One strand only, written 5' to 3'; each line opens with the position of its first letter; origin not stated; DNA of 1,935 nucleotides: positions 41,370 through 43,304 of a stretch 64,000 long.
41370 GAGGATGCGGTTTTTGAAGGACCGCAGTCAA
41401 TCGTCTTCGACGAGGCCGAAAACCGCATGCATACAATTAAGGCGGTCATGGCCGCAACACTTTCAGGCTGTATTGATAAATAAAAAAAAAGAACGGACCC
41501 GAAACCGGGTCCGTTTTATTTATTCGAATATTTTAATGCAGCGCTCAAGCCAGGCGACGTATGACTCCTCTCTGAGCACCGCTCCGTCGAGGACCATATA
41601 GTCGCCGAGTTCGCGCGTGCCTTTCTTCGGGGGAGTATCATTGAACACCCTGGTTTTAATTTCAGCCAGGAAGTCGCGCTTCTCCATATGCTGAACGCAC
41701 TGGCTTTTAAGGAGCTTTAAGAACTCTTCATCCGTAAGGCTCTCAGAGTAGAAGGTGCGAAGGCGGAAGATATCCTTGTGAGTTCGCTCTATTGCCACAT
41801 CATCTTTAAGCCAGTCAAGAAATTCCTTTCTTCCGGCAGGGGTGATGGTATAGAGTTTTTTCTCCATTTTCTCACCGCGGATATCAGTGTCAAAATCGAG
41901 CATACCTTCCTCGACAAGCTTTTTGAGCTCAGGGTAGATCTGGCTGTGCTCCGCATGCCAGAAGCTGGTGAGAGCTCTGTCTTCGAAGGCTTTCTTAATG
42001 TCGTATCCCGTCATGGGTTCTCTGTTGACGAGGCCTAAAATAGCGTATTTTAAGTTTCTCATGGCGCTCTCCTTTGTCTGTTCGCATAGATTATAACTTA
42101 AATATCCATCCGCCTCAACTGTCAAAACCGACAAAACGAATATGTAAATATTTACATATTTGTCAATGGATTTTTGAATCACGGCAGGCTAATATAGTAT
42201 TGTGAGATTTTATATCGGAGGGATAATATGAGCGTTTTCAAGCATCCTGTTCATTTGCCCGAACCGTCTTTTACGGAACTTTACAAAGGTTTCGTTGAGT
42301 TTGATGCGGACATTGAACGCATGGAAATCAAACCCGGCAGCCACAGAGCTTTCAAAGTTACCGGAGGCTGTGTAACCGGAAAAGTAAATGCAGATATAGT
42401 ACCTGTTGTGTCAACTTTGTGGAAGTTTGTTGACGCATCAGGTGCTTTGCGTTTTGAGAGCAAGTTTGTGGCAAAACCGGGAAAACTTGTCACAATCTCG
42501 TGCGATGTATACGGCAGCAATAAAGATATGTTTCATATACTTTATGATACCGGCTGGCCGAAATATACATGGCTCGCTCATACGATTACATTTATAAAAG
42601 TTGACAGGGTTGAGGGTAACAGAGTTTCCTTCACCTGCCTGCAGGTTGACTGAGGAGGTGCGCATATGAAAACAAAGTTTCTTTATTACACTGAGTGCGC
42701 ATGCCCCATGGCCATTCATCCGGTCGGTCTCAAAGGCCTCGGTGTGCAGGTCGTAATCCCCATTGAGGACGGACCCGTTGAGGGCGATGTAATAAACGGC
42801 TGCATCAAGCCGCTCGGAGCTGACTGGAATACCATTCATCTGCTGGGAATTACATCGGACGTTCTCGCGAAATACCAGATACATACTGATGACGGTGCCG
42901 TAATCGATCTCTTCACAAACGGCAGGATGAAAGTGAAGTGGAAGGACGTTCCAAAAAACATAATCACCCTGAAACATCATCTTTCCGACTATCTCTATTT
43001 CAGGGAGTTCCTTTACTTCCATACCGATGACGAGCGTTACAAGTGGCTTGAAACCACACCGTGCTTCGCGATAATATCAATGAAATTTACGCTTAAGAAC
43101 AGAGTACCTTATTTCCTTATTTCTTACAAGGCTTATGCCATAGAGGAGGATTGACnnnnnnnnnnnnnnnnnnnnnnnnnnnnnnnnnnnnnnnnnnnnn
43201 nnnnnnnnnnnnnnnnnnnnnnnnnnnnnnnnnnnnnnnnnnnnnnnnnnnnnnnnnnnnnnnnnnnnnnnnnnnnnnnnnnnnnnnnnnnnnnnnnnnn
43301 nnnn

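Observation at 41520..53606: PadR-controlled locus combining esterases, CoA-transferase, acyl-CoA ligase and an ACAD-EtfBA reductase: candidate hydroxycinnamate release and reduction system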

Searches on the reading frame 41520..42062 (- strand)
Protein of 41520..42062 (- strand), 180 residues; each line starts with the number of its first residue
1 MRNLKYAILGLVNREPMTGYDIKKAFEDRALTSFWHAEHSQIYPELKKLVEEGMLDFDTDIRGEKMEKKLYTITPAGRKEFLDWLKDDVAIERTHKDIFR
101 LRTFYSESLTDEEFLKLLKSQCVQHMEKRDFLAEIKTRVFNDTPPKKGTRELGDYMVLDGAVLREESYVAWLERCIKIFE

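Call 3: search_protein_families(library=pfam, proteins=[window:41520-42062:-], max_evalue=0.01)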
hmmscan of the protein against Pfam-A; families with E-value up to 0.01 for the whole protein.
window:41520-42062:- (180 aa): 5 families
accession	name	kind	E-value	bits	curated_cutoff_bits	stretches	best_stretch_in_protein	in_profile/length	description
PF03551.20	PadR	-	3.6e-16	59.4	27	1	8-81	1-73/75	Transcriptional regulator PadR-like family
PF10400.15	Vir_act_alpha_C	-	1.5e-12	48.5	22.4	1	96-179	2-77/78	Virulence activator alpha C-term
PF14557.12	AphA_like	-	3.2e-05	24.1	27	1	5-91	13-96/174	Putative AphA-like transcriptional regulator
PF22194.2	F-93_WHD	-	8.1e-05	23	28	1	11-77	6-62/62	F-93, winged-helix domain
PF13601.12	HTH_34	-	0.00031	21.3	27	1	36-85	25-73/80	Winged helix DNA-binding domain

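Call 6: search_protein_families(library=ncbifam, proteins=[window:41520-42062:-], max_evalue=0.001)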
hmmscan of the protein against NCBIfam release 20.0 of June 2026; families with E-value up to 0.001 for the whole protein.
window:41520-42062:- (180 aa): 2 families
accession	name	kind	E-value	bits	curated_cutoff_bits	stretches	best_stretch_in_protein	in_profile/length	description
TIGR03433.1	padR_acidobact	paralog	5.8e-09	36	101.8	1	5-81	6-81/101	PadR family transcriptional regulator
NF006931.0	PRK09416.1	equivalog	0.00028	21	112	1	6-82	46-116/135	PadR family transcriptional regulator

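Call 63: search_solved_structures(query=window:41520-42062:-, max_evalue=0.001, show_alignments=2)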
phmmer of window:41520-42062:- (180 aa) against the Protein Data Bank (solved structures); distinct sequences matched with E-value up to 0.001: 9.
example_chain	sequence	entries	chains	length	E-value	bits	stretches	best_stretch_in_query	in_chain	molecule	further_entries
5x11_A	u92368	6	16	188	8.4e-39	136.4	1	1-177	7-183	Transcriptional regulator | PadR family transcriptional regulator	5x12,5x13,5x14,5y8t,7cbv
3l9f_A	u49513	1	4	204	1.5e-15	60.6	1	6-134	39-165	Putative uncharacterized protein smu.1604c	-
1yg2_A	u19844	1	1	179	1.7e-13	53.9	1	4-171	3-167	gene activator AphA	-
6jyi_A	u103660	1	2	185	2e-13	53.7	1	7-134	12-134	Transcriptional repressor PadR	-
8ioi_A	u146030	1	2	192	8.3e-13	51.7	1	4-175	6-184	PadR family transcriptional regulator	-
5z7b_A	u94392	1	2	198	2.7e-09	40.3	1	3-179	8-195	PadR family transcriptional regulator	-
6lg2_A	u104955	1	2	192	3.3e-09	40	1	4-179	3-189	Predicted transcriptional regulators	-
8jxk_A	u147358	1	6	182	1.3e-07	34.8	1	4-142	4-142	Conserved protein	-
3l7w_A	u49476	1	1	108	0.00038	23.5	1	4-87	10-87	Putative uncharacterized protein SMU.1704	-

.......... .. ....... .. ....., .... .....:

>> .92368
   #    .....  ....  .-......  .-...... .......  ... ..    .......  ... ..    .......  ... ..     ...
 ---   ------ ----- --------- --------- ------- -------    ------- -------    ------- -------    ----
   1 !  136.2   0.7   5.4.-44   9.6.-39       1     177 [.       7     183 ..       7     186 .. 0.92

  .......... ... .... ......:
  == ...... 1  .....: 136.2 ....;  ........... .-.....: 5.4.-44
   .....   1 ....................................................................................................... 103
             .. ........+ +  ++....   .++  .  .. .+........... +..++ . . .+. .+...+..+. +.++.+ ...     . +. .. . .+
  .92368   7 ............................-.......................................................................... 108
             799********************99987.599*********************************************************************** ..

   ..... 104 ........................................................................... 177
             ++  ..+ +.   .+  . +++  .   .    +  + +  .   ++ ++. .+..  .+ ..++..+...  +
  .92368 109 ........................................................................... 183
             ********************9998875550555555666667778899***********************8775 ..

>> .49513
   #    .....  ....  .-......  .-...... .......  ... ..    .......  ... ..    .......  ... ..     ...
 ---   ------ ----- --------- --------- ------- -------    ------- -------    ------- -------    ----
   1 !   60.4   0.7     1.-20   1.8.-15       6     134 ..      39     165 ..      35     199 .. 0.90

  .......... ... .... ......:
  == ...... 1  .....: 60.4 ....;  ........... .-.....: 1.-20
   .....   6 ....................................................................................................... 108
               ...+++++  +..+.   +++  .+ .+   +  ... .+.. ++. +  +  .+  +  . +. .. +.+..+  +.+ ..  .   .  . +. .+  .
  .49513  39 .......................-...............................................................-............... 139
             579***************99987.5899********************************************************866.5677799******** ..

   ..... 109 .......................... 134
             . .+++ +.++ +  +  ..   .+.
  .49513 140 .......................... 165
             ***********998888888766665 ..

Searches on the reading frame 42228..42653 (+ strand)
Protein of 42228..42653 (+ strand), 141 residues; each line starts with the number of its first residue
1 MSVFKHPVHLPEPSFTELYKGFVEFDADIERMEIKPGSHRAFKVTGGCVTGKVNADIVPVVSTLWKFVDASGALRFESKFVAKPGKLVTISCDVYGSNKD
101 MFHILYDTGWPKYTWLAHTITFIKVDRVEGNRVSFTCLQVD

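Call 3: search_protein_families(library=pfam, proteins=[window:42228-42653:+], max_evalue=0.01)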
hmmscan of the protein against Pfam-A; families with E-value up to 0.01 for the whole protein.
window:42228-42653:+ (141 aa): 1 family
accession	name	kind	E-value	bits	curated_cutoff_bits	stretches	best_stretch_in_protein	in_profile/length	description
PF11578.13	DUF3237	-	0.00087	19.5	24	0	24-83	12-71/149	Protein of unknown function (DUF3237)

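Call 6: search_protein_families(library=ncbifam, proteins=[window:42228-42653:+], max_evalue=0.001)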
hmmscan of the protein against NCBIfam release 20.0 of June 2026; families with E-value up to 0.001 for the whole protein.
window:42228-42653:+ (141 aa): 0 families

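Call 70: find_homologous_proteins(query=window:42228-42653:+, max_evalue=0.001)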
Query window:42228-42653:+ (141 aa): 15 proteins with E <= 0.001 among 18 candidates.
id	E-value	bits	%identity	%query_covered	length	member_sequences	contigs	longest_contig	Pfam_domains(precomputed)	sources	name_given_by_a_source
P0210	2.0e-82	292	91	100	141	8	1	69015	-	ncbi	-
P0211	4.8e-79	281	89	100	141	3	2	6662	-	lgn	-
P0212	4.9e-66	239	77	100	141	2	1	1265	-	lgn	-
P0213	8.1e-64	232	73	100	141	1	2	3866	-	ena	-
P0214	2.7e-63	230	71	99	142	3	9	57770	-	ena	-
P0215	1.1e-58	215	68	100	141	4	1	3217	-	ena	-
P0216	3.1e-58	214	67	100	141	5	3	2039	-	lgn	-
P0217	2.8e-57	211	67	100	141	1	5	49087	-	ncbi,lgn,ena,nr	ncbi:MAG: hypothetical protein IK036_00455 [Clostridia bacterium]|nr:hypothetical protein [Clostridi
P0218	2.4e-55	204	65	100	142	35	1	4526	-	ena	-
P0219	5.2e-55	203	62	100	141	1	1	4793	-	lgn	-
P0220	1.2e-54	202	65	100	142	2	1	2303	-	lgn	-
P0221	6.0e-54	200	64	100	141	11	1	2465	-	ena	-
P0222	1.5e-53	198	63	100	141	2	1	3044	-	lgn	-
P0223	1.6e-53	198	62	100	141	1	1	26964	-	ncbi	-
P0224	3.1e-50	188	62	99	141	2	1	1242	-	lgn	-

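Call 82: predict_structure(alignment_id=A3)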
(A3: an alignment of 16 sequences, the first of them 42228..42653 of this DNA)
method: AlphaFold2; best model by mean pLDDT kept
length: 141 residues; sequences in the alignment: 16
mean_pLDDT: 60.6   pTM: 0.59
mean pLDDT of the five models: 60.6, 60.3, 57.6, 56.0, 53.4
residues with pLDDT >= 90: 0; 70-90: 52; 50-70: 50; < 50: 39
segments of 3 or more residues with pLDDT < 50: 86-120
pLDDT, mean of each block of 10 residues (from residue 1): 53 70 82 81 79 63 66 63 47 40 33 28 69 74 67
secondary structure, 60 per line:
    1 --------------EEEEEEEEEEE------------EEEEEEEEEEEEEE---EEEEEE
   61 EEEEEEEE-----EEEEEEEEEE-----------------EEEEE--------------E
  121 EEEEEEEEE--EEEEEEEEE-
elements in order: E15-25 E38-51 E55-68 E74-83 E101-105 E120-129 E132-140

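Call 84: fold_search(model_id=the predicted structure, library=pdb)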
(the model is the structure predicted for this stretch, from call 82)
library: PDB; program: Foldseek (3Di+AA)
matches with E <= 10: 504; with E <= 0.001: 9
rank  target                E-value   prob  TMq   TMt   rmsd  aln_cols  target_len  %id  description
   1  3g7g_H                3.4e-05  1.00  0.68  0.64   5.0       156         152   15  Crystal structure of the protein with unknown function from Clostridium acetobutylicum ATCC 824 (released 2009-03-17)
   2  3g7g_B                7.1e-05  1.00  0.64  0.63   6.0       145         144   16  Crystal structure of the protein with unknown function from Clostridium acetobutylicum ATCC 824 (released 2009-03-17)
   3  3g7g_F                9.7e-05  1.00  0.68  0.65   4.7       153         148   16  Crystal structure of the protein with unknown function from Clostridium acetobutylicum ATCC 824 (released 2009-03-17)
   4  3g7g_C                1.2e-04  1.00  0.66  0.64   5.9       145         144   14  Crystal structure of the protein with unknown function from Clostridium acetobutylicum ATCC 824 (released 2009-03-17)
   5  3g7g_G                1.3e-04  1.00  0.63  0.62   6.1       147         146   14  Crystal structure of the protein with unknown function from Clostridium acetobutylicum ATCC 824 (released 2009-03-17)
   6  3g7g_A                2.0e-04  1.00  0.64  0.61   6.1       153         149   15  Crystal structure of the protein with unknown function from Clostridium acetobutylicum ATCC 824 (released 2009-03-17)
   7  3g7g_E                2.0e-04  1.00  0.63  0.65   5.4       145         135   17  Crystal structure of the protein with unknown function from Clostridium acetobutylicum ATCC 824 (released 2009-03-17)
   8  3g7g_D                7.5e-04  1.00  0.65  0.63   6.1       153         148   15  Crystal structure of the protein with unknown function from Clostridium acetobutylicum ATCC 824 (released 2009-03-17)
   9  3c5o_A                8.4e-04  1.00  0.65  0.61   5.7       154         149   16  Crystal structure of the conserved protein of unknown function RPA1785 from Rhodopseudomonas palustris (released 2008-02-19)
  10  4pux                  1.1e-03  1.00  0.61  0.55  11.3       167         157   17  Crystal structure of a beta-barrel like protein (ABAYE2633) from Acinetobacter baumannii AYE at 1.43 A resolution (released 2014-06-18)
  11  6jjt_D                1.3e-03  1.00  0.63  0.67   4.6       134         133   16  Crystal structure of an enzyme from Penicillium herquei in condition1 (released 2020-01-01)
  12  6jjs                  1.8e-03  1.00  0.62  0.67   4.8       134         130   16  Crystal structure of an enzyme from Penicillium herquei in condition2 (released 2020-01-01)
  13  3c5o_D                1.9e-03  1.00  0.65  0.61   5.7       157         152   16  Crystal structure of the conserved protein of unknown function RPA1785 from Rhodopseudomonas palustris (released 2008-02-19)
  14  9m2z                  2.4e-03  1.00  0.58  0.56   6.5       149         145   17  Crystal structure of an DUF3237 protein from Aspergillus (released 2025-04-09)
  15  3c5o_C                2.5e-03  1.00  0.67  0.64   5.0       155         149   16  Crystal structure of the conserved protein of unknown function RPA1785 from Rhodopseudomonas palustris (released 2008-02-19)
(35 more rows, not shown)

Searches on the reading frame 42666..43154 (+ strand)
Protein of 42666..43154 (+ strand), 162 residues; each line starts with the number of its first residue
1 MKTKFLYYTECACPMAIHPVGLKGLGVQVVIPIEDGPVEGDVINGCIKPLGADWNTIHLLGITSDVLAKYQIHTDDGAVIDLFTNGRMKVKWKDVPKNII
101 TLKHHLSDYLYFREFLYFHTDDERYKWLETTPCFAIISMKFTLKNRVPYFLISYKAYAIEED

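Call 3: search_protein_families(library=pfam, proteins=[window:42666-43154:+], max_evalue=0.01)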
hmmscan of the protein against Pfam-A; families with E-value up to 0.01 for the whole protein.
window:42666-43154:+ (162 aa): 1 family
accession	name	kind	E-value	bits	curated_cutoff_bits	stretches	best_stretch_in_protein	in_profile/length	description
PF11578.13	DUF3237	-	1.8e-18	67.1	24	1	7-137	7-135/149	Protein of unknown function (DUF3237)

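Call 6: search_protein_families(library=ncbifam, proteins=[window:42666-43154:+], max_evalue=0.001)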
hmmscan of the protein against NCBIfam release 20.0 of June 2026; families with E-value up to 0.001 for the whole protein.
window:42666-43154:+ (162 aa): 2 families
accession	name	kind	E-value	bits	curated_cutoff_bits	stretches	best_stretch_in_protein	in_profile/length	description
NF002045.0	PRK00872.1-1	equivalog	3.9e-14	52.5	246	1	16-130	19-131/153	hypothetical protein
NF002047.0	PRK00872.1-4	equivalog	6.5e-12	45.6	286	1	25-131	56-160/181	hypothetical protein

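Call 15: search_solved_structures(query=window:42666-43154:+, max_evalue=1)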
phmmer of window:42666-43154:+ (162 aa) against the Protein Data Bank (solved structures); distinct sequences matched with E-value up to 1: 5.
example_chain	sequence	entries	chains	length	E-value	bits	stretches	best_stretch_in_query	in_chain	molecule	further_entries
4pux_A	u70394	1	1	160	1.6e-09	40.9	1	25-133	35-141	Uncharacterized protein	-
3c5o_A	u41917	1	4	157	3e-09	40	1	3-128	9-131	UPF0311 protein RPA1785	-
3g7g_A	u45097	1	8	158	5.9e-07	32.6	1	26-130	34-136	UPF0311 protein CA_C3321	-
8bcq_A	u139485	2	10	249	0.24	14.3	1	91-120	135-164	Glutamate--tRNA ligase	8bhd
5z3g_O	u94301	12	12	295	0.48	13.3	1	97-136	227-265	Ribosome production factor 1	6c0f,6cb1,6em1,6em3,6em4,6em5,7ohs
